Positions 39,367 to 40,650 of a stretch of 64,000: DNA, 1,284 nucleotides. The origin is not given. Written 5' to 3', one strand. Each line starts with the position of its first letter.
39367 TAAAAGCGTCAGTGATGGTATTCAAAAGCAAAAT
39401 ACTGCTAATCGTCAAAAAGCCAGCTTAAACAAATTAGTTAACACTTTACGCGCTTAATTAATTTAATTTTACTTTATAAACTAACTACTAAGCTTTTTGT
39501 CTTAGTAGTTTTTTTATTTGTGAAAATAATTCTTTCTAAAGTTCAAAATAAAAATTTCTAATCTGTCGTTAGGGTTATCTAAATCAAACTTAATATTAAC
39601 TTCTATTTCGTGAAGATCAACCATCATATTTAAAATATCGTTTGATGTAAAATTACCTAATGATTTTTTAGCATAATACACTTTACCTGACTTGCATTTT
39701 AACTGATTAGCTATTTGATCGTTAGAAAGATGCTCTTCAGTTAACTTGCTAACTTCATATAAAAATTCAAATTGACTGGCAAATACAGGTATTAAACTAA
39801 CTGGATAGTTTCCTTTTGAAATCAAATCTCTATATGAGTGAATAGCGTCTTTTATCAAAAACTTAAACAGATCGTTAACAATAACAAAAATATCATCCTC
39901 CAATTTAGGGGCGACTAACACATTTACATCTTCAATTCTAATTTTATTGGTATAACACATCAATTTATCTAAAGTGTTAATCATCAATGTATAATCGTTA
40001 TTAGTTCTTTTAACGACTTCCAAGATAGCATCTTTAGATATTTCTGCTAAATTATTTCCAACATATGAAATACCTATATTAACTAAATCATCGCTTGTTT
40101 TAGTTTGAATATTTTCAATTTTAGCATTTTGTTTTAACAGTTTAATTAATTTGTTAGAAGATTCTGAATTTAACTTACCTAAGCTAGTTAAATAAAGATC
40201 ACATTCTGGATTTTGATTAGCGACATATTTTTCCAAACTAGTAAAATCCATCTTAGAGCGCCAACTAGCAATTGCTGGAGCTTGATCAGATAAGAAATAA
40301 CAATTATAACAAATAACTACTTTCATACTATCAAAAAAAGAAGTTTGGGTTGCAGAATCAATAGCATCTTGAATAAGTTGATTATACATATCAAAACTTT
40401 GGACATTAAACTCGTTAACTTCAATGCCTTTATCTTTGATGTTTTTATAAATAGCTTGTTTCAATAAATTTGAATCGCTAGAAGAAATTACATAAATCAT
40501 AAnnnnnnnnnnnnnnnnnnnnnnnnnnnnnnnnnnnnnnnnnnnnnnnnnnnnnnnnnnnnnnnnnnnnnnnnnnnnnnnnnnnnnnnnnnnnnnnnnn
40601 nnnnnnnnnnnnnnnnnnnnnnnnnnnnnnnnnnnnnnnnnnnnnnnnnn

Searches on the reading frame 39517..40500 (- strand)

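Call 54: search_protein_families(library=pfam, proteins=[window:39517-40500:-], max_evalue=0.00001)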
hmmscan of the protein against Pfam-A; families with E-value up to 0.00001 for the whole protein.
window:39517-40500:- (328 aa): 2 families
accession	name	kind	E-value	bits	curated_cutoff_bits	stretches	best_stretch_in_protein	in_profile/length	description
PF21694.2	DNA_pol3_delta_C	-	1.3e-20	74.1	27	1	201-321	1-121/121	DNA polymerase III delta subunit, C-terminal domain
PF06144.19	DNA_pol3_delta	-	7.7e-12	45.7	21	1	13-128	11-120/124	DNA polymerase III, delta subunit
